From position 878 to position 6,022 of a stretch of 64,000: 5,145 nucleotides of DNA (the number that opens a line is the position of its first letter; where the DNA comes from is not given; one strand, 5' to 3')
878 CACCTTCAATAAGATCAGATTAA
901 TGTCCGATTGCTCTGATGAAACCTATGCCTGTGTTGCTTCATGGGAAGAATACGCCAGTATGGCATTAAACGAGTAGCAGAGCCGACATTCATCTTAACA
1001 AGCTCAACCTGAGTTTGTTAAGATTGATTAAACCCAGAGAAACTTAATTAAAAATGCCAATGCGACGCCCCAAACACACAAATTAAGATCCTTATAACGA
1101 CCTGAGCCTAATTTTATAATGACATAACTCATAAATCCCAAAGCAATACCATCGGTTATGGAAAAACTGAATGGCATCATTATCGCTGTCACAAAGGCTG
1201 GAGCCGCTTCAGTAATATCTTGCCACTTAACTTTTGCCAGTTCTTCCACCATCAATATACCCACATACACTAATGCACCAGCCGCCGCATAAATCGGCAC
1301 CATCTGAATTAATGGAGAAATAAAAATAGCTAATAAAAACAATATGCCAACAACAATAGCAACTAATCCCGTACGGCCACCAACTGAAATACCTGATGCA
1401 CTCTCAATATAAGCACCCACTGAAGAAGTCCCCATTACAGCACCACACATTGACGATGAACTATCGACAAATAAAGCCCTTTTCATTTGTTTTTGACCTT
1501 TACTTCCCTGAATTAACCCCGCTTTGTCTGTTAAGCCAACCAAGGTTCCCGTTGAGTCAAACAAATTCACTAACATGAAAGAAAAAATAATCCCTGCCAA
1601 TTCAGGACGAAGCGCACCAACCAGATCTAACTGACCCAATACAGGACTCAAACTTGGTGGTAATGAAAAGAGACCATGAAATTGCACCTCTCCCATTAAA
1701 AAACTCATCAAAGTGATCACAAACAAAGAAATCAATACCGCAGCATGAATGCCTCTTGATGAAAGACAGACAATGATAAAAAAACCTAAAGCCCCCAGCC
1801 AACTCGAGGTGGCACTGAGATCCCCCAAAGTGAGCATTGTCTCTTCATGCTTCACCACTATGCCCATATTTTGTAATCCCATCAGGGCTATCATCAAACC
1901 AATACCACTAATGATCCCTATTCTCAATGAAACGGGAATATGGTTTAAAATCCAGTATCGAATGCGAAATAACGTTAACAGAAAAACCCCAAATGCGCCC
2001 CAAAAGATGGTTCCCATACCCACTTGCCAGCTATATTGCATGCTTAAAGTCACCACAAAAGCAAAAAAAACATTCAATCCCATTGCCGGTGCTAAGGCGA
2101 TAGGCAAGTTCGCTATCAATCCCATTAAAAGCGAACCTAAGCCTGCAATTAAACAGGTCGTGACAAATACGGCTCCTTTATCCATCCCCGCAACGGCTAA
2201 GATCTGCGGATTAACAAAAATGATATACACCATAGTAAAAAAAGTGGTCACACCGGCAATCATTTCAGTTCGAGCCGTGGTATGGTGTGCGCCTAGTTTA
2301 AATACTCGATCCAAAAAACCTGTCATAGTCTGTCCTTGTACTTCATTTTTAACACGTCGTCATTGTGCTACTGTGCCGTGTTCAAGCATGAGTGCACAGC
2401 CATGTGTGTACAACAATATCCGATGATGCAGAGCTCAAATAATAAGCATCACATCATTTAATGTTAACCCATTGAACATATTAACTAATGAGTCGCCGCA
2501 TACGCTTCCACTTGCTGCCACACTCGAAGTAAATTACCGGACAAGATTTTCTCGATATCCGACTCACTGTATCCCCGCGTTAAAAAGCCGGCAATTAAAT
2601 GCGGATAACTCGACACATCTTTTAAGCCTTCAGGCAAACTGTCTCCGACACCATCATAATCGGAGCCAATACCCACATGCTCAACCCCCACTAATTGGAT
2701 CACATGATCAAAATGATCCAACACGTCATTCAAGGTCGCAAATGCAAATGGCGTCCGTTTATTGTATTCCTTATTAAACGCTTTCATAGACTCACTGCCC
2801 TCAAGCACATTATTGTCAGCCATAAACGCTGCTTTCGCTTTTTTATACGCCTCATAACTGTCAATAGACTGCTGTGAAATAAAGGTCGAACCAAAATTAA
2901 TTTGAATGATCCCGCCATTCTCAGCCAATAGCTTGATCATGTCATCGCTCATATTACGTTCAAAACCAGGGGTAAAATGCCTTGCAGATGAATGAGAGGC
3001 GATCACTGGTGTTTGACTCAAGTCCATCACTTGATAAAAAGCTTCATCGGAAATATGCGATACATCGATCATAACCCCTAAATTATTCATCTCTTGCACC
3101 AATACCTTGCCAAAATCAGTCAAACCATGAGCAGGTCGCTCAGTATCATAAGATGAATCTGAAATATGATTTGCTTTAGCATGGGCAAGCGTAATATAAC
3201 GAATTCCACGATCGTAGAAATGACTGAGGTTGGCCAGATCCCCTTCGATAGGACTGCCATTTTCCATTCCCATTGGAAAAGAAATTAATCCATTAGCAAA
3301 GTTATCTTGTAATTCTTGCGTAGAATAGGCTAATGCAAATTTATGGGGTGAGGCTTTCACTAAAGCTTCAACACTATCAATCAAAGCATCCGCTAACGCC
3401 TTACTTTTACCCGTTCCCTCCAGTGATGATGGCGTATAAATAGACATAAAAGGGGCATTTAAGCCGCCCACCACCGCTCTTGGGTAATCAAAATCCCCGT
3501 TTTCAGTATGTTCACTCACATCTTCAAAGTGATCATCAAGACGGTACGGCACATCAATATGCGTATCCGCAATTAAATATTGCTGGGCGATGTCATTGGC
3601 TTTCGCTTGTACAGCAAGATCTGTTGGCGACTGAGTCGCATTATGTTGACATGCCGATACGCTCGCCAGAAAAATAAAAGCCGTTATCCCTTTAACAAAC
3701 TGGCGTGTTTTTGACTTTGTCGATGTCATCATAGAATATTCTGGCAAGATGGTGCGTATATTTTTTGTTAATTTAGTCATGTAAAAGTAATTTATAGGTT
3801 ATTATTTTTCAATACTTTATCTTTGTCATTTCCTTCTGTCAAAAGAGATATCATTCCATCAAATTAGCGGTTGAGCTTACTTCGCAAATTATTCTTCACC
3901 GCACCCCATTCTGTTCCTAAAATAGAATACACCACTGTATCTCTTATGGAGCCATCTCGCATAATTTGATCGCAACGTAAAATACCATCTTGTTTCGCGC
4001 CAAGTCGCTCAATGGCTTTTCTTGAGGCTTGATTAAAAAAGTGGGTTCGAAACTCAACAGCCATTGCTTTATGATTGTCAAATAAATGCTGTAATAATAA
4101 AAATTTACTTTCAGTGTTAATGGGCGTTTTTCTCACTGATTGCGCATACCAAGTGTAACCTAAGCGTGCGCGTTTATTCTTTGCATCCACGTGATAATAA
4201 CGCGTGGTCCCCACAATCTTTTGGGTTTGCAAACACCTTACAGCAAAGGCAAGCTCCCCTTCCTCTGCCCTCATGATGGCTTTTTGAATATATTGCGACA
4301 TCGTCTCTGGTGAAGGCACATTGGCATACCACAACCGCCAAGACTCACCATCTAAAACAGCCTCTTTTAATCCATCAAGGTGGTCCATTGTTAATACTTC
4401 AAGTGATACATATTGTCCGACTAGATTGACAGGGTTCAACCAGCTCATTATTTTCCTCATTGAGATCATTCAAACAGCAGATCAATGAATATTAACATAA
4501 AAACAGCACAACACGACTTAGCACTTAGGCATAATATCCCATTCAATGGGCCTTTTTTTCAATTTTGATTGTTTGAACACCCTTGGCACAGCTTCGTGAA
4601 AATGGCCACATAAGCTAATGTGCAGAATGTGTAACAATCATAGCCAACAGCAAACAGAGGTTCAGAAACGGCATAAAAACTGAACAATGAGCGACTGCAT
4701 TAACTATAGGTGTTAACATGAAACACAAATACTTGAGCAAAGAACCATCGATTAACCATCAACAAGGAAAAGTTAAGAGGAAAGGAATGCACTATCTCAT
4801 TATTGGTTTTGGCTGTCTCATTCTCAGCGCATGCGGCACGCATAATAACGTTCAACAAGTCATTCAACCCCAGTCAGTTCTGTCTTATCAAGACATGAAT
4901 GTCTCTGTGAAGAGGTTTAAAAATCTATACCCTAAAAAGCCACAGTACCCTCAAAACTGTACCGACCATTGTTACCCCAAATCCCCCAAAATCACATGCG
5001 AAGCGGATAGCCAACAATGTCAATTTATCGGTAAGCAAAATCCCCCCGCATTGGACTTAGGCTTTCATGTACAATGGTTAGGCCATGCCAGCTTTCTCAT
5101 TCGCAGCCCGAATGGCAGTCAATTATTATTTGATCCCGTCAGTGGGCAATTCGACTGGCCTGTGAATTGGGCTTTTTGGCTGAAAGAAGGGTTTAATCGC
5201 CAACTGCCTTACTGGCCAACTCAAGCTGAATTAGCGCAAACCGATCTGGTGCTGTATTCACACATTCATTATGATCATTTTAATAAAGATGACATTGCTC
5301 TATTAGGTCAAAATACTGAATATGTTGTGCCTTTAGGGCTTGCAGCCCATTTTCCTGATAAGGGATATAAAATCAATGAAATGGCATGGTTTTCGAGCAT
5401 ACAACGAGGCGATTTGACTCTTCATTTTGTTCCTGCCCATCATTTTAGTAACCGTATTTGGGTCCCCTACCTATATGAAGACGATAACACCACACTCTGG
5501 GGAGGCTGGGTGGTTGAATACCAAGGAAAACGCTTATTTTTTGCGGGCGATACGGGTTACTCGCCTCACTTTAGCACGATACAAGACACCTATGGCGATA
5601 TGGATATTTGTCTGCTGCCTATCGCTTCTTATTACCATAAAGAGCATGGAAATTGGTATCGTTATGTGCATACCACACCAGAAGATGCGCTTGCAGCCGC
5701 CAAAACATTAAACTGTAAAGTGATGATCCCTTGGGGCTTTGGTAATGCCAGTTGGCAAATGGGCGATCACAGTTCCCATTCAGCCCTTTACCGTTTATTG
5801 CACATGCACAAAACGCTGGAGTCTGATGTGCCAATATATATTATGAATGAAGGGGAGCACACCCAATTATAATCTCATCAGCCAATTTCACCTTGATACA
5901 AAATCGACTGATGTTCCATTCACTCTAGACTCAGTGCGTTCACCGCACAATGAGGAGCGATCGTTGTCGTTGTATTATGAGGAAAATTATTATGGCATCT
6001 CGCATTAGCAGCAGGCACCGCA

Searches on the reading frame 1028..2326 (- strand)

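Call 76: search_protein_families(library=pfam, proteins=[window:1028-2326:-], max_evalue=0.00001)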
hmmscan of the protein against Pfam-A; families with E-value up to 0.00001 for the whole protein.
window:1028-2326:- (432 aa): 1 family
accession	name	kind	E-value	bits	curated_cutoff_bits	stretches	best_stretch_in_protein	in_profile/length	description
PF00860.26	Xan_ur_permease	-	2.6e-45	155.2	27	1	20-393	2-386/389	Permease family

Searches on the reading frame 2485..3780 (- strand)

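Call 76: search_protein_families(library=pfam, proteins=[window:2485-3780:-], max_evalue=0.00001)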
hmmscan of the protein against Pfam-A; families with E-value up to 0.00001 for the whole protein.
window:2485-3780:- (431 aa): 1 family
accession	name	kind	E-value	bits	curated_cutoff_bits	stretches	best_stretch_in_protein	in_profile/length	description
PF01244.27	Peptidase_M19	-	1e-95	321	26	1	66-423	4-319/319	Membrane dipeptidase (Peptidase family M19)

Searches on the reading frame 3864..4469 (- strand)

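Call 76: search_protein_families(library=pfam, proteins=[window:3864-4469:-], max_evalue=0.00001)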
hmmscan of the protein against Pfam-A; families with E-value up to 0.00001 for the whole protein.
window:3864-4469:- (201 aa): 1 family
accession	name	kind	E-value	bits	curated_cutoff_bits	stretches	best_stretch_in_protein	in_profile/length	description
PF13302.13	Acetyltransf_3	-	2.4e-14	54.7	25.4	1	23-159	4-138/138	Acetyltransferase (GNAT) domain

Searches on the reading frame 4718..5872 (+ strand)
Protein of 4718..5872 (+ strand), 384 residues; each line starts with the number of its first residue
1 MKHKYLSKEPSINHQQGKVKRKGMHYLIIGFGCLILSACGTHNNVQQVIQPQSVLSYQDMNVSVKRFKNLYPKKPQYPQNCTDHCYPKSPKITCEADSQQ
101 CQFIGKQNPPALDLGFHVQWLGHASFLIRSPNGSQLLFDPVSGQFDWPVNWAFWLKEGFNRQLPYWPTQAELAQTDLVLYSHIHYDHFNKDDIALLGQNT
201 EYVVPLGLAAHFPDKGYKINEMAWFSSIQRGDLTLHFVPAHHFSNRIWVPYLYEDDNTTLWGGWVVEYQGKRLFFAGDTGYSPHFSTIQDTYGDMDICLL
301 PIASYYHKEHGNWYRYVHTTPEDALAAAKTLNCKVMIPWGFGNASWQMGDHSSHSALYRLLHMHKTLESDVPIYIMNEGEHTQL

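Call 76: search_protein_families(library=pfam, proteins=[window:4718-5872:+], max_evalue=0.00001)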
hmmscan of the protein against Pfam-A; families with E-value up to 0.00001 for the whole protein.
window:4718-5872:+ (384 aa): 2 families
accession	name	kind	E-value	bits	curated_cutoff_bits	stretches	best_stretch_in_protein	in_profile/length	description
PF12706.13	Lactamase_B_2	-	1.1e-28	100.7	27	1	136-339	3-198/200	Beta-lactamase superfamily domain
PF13483.12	Lactamase_B_3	-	4.4e-15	56.5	24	1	118-338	2-158/160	Beta-lactamase superfamily domain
